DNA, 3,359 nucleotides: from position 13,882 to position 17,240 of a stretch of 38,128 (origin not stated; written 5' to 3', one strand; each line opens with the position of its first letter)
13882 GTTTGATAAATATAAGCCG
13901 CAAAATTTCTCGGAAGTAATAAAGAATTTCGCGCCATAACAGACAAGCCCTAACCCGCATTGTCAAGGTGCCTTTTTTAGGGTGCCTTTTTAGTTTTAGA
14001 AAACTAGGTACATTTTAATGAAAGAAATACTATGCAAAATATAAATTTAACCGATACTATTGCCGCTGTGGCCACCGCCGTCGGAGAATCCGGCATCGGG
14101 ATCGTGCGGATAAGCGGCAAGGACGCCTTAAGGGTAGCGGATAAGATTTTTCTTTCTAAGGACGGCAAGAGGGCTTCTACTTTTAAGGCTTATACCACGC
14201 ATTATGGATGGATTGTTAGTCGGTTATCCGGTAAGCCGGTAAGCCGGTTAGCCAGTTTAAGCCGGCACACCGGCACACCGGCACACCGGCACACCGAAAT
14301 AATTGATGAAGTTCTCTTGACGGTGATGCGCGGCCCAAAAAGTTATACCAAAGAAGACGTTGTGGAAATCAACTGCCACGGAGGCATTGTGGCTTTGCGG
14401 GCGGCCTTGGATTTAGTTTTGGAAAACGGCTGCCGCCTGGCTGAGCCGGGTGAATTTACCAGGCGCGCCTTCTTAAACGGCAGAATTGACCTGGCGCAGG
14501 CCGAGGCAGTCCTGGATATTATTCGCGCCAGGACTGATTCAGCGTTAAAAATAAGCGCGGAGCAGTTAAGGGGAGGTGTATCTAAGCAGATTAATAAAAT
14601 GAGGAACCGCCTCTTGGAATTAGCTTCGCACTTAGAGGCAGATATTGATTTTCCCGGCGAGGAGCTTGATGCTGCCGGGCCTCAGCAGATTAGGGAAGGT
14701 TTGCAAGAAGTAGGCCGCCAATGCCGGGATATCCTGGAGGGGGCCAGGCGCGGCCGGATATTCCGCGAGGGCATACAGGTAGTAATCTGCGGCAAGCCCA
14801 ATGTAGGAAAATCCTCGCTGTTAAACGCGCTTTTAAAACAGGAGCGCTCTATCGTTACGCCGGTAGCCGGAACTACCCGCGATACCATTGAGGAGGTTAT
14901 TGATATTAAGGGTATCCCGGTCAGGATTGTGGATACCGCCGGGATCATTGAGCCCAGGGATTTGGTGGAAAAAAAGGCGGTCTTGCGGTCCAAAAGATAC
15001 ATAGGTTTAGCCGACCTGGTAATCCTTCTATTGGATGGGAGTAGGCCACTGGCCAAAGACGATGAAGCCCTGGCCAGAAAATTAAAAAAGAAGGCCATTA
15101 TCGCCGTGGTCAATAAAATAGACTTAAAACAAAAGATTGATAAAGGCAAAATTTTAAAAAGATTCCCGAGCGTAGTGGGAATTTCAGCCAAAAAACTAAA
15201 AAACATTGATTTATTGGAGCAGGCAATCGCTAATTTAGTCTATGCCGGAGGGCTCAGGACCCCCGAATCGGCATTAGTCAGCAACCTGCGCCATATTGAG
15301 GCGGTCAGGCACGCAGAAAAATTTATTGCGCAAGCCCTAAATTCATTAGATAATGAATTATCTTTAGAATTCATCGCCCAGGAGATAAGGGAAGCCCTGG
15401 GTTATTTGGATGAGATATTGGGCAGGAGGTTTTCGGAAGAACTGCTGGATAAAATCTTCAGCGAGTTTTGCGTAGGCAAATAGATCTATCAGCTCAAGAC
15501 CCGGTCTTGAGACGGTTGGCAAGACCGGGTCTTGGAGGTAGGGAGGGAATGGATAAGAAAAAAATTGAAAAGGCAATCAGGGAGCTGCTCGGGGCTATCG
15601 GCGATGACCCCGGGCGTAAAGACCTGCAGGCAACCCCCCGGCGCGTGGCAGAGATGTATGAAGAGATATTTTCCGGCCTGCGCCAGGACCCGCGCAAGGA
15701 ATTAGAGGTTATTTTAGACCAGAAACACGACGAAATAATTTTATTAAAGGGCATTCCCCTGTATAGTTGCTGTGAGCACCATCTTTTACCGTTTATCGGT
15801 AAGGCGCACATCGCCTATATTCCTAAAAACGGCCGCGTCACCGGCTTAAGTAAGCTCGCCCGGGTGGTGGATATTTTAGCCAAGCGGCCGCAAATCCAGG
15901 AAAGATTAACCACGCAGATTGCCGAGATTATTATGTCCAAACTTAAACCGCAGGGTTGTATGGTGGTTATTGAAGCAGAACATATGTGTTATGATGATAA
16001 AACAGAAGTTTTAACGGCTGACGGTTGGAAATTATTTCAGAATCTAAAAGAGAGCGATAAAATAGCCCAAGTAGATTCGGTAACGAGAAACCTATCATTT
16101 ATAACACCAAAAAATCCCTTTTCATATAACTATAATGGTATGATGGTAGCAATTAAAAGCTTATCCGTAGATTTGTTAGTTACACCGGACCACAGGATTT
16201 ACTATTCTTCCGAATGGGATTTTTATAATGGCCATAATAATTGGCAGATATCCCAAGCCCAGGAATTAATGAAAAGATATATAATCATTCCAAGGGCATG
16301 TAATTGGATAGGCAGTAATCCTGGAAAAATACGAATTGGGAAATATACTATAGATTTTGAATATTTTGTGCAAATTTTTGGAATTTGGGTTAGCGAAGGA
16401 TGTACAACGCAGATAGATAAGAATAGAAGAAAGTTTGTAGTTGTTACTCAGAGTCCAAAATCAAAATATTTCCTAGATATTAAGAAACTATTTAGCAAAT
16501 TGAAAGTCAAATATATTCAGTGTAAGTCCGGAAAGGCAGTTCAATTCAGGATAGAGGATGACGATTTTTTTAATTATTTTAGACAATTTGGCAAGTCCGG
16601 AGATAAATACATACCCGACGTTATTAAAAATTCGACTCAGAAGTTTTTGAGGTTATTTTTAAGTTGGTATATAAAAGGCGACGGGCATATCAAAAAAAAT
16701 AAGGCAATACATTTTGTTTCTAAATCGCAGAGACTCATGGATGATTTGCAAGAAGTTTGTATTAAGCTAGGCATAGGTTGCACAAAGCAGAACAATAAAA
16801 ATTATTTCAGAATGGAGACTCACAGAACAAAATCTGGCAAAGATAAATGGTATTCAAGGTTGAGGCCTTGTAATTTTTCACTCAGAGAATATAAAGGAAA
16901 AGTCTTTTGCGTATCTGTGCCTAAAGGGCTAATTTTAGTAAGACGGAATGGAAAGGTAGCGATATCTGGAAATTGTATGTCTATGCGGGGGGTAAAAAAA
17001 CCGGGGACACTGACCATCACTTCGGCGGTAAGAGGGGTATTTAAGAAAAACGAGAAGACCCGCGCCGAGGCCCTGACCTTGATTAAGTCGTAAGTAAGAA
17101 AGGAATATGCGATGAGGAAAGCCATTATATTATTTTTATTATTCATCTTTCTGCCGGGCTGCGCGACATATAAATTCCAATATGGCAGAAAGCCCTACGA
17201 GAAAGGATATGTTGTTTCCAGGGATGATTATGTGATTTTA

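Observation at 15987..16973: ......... intein inserted at the conserved active-site cysteine of GTP cyclohydrolase I (FolE)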

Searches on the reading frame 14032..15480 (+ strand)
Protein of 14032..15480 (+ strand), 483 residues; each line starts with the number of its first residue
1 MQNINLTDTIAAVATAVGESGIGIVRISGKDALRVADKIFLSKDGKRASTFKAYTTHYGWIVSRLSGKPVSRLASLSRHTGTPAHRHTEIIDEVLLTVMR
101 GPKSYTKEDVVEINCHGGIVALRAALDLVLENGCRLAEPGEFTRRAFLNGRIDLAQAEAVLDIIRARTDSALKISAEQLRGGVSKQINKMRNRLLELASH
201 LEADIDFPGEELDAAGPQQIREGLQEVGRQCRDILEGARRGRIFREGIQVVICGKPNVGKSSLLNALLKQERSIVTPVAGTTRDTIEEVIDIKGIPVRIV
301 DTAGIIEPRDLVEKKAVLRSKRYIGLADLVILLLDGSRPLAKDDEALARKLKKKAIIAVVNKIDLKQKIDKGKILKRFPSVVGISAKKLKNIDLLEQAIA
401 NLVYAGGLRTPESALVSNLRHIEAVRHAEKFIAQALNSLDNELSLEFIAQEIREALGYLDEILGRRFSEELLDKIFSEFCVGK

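Call 29: search_protein_families(library=pfam, proteins=[window:14032-15480:+], max_evalue=0.00001)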
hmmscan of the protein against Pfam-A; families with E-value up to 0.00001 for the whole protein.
window:14032-15480:+ (483 aa): 5 families
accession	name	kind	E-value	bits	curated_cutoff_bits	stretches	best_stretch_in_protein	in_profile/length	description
PF12631.12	MnmE_helical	-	8.3e-58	196.4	40.1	1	154-480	1-211/211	MnmE helical domain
PF10396.14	TrmE_N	-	4.6e-41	140.2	29.8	1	9-151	1-117/117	GTP-binding protein TrmE N-terminus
PF01926.29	MMR_HSR1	-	2.6e-26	92.4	21.9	1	249-362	1-113/113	50S ribosome-binding GTPase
PF02421.24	FeoB_N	-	1.4e-09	38.1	27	1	249-399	2-156/156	Ferrous iron transport protein B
PF00350.29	Dynamin_N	-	4.1e-06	27.3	27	0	250-281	1-32/168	Dynamin family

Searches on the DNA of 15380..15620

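Call 81: search_rna_families(source=window, start=15380, end=15620, threshold=evalue, max_evalue=10, show_alignments=2)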
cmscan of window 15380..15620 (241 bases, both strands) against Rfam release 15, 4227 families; matches with E-value up to 10: 9.
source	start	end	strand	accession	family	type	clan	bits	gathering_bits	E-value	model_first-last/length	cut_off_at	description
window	15490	15540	-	RF04261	MIR1861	Gene; miRNA;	-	20.3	88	0.063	1-110/110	no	MIR1861 microRNA precursor family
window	15484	15543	+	RF01943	mir-999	Gene; miRNA;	-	20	58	0.047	1-84/84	no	mir-999 microRNA precursor family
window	15493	15534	-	RF00365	mir-BHRF1-1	Gene; miRNA;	-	19.4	95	0.19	12-56/66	no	mir-BHRF1-1 microRNA precursor family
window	15496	15533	+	RF03597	MIR6438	Gene; miRNA;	-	15.5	58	4.6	1-100/100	no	MIR6438 microRNA precursor family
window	15529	15615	+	RF00376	HIV_GSL3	Cis-reg;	-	15.2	42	4.2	1-84/84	no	HIV gag stem loop 3 (GSL3)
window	15558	15587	+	RF01098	RF_site9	Cis-reg; frameshift_element;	-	14.4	70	4.2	1-50/50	no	Gag/pro ribosomal frameshift site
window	15497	15532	+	RF03581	mir-4878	Gene; miRNA;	-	14.3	100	3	1-73/73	no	mir-4878 microRNA precursor family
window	15437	15524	-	RF00042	CopA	Gene; antisense;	-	13.3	60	8.8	1-92/92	no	CopA-like RNA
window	15542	15606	+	RF01306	sR52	Gene; snRNA; snoRNA; CD-box;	-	12.6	50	2.1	1-60/60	no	Small nucleolar RNA sR52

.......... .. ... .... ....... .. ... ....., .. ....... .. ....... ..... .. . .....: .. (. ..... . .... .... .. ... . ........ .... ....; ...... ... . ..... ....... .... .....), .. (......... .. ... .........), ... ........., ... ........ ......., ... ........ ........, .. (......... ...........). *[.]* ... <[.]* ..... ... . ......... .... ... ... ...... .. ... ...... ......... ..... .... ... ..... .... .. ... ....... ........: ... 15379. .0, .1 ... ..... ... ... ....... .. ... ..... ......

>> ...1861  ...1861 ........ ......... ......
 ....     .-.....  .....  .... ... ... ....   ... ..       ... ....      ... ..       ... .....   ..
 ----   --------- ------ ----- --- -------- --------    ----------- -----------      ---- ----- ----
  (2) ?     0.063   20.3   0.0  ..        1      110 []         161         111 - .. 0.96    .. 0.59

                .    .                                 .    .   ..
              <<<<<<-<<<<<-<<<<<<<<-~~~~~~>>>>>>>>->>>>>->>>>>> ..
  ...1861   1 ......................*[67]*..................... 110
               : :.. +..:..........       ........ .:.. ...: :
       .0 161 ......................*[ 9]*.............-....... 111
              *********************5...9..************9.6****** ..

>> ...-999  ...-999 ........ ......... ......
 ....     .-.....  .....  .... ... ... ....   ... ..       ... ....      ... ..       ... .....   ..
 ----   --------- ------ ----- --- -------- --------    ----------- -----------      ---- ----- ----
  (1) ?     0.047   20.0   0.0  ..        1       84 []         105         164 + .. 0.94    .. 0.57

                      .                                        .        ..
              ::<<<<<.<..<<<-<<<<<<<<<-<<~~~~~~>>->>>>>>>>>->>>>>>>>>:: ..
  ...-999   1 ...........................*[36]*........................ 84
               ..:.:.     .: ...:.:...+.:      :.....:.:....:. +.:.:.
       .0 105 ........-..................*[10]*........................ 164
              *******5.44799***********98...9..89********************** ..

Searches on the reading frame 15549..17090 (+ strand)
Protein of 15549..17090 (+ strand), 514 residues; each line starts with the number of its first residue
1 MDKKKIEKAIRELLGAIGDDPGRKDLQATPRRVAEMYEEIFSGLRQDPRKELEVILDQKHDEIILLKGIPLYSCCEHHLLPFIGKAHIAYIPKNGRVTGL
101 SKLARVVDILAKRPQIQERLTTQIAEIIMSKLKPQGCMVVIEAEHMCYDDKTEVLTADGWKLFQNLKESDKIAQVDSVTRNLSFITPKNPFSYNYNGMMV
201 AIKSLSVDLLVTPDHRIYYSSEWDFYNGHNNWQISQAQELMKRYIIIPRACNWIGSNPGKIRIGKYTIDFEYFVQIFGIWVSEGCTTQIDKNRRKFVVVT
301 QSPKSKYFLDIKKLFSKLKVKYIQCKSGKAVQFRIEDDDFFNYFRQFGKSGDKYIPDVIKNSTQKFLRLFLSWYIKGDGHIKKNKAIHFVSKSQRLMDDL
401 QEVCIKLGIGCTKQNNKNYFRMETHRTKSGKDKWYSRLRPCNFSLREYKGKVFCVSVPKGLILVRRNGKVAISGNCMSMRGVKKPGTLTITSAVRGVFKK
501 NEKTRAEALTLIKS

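Call 5: search_protein_families(library=pfam, proteins=[window:15549-17090:+], max_evalue=1)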
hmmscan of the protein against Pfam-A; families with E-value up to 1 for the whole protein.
window:15549-17090:+ (514 aa): 4 families
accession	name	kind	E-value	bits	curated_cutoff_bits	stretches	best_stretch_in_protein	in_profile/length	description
PF01227.27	GTP_cyclohydroI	-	3.6e-71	238.7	27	2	6-149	1-144/179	GTP cyclohydrolase I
PF14528.11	LAGLIDADG_3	-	2.8e-08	34.3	22.5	1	366-428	2-68/82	LAGLIDADG-like domain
PF09674.15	DUF2400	-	0.14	12.6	25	0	337-378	111-154/225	Protein of unknown function (DUF2400)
PF10978.13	DUF2785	-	0.21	11.7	25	1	90-146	61-118/174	Protein of unknown function (DUF2785)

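Call 6: search_protein_families(library=ncbifam, proteins=[window:15549-17090:+], max_evalue=1)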
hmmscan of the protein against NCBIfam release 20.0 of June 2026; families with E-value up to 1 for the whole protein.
window:15549-17090:+ (514 aa): 8 families
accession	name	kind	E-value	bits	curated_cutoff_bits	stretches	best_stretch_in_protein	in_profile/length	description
NF006826.0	PRK09347.1-3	subfamily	4.8e-80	267.5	162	2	1-148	4-151/189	GTP cyclohydrolase I FolE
TIGR00063.1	folE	equivalog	1.8e-66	223.1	181.6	2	6-149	1-144/180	GTP cyclohydrolase I FolE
NF006825.1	PRK09347.1-2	subfamily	2.1e-65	219.6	174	2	7-148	2-143/179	GTP cyclohydrolase I FolE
NF006824.0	PRK09347.1-1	equivalog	1.5e-45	155.4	202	2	3-148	35-181/219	GTP cyclohydrolase I FolE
NF011491.0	PRK14898.1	equivalog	2.5e-10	39.1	783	1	269-424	244-395/860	DNA-directed RNA polymerase subunit A''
NF006207.0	PRK08332.1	equivalog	1.6e-09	35.6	2400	1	304-454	1034-1183/1684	vitamin B12-dependent ribonucleotide reductase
NF005852.0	PRK07773.1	equivalog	0.001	17.5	780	1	349-412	594-663/886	replicative DNA helicase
NF038098.1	GyrA_w_intein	exception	0.011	13.6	1850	1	349-416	318-389/1232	intein-containing DNA gyrase subunit A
